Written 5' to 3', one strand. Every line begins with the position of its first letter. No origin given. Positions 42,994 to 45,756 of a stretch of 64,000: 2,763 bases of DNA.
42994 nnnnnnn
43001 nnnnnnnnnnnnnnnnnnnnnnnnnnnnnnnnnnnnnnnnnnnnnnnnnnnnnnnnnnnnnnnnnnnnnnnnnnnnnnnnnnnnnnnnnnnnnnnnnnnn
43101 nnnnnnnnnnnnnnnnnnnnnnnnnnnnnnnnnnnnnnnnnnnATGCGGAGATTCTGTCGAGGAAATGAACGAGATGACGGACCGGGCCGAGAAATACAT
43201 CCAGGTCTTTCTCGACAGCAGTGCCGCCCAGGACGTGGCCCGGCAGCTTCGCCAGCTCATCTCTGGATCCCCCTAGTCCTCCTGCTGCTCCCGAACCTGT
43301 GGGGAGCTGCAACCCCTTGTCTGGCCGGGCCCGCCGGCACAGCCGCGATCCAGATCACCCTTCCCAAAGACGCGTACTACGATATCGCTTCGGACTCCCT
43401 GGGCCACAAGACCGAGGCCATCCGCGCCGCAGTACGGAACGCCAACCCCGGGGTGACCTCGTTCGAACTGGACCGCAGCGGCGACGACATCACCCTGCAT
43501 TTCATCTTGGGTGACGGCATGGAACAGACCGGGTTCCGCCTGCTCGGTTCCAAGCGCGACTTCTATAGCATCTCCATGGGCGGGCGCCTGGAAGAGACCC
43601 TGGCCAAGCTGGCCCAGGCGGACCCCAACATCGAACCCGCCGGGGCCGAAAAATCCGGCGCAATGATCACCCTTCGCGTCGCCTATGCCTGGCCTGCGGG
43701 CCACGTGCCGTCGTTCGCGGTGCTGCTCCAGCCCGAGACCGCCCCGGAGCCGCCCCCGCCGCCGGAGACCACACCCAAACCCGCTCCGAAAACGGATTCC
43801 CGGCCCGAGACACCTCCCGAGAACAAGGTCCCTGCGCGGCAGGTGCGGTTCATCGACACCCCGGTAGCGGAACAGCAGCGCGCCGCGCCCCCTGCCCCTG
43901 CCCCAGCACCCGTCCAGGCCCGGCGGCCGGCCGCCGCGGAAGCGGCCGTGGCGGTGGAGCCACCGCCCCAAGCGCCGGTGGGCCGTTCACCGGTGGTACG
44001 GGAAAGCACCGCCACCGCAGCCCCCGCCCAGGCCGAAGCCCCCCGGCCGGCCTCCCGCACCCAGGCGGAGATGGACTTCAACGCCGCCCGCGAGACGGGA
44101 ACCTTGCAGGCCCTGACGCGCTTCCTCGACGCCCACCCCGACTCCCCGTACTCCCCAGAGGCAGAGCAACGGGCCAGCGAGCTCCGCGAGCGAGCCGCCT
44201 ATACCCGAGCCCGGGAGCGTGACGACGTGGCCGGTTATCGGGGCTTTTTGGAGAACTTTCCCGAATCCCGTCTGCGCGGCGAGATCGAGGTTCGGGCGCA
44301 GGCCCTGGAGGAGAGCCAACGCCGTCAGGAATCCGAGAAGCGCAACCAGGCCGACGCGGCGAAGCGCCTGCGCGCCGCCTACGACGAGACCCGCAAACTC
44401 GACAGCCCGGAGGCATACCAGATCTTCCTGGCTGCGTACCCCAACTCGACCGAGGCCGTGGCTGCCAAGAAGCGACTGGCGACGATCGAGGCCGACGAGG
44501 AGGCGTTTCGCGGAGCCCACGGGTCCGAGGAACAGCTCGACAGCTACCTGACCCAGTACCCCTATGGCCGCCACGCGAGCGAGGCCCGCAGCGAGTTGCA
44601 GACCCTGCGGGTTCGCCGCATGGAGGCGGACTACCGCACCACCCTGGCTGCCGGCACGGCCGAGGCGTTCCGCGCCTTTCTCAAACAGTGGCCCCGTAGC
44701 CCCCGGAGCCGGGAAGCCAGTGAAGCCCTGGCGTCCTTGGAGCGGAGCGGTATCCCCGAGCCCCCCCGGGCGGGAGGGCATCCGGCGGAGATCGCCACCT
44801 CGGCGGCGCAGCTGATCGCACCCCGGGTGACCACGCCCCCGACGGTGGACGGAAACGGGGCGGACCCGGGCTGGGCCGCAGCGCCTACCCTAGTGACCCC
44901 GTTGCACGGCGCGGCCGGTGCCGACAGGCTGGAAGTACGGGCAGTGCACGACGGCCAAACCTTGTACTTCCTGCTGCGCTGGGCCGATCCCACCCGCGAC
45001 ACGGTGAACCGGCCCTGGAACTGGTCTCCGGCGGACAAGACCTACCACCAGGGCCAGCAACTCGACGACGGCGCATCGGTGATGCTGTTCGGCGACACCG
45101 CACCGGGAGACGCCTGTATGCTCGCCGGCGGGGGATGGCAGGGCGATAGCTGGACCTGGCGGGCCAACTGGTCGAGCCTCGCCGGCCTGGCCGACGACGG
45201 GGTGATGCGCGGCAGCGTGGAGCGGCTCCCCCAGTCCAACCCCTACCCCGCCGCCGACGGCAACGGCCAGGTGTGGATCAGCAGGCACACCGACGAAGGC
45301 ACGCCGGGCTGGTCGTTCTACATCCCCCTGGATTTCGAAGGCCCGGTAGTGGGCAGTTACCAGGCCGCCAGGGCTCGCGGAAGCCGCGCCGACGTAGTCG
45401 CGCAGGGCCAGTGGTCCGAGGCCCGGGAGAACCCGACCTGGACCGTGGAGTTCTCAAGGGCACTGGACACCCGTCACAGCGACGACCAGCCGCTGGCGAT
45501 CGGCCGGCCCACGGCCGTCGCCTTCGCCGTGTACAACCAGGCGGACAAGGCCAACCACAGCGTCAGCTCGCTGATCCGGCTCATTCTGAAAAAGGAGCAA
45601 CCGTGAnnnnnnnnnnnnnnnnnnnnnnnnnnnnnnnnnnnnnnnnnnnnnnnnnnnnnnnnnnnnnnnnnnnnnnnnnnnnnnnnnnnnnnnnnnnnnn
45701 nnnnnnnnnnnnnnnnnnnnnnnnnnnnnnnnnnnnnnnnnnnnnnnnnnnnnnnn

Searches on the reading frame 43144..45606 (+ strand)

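Call 35: search_protein_families(library=pfam, proteins=[window:43144-45606:+], max_evalue=0.0001)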
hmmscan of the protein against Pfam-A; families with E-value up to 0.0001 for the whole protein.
window:43144-45606:+ (820 aa): 1 family
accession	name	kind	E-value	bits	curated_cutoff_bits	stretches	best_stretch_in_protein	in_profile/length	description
PF09459.16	EB_dh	-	2.5e-19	70.7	33.3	1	582-800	18-227/236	Ethylbenzene dehydrogenase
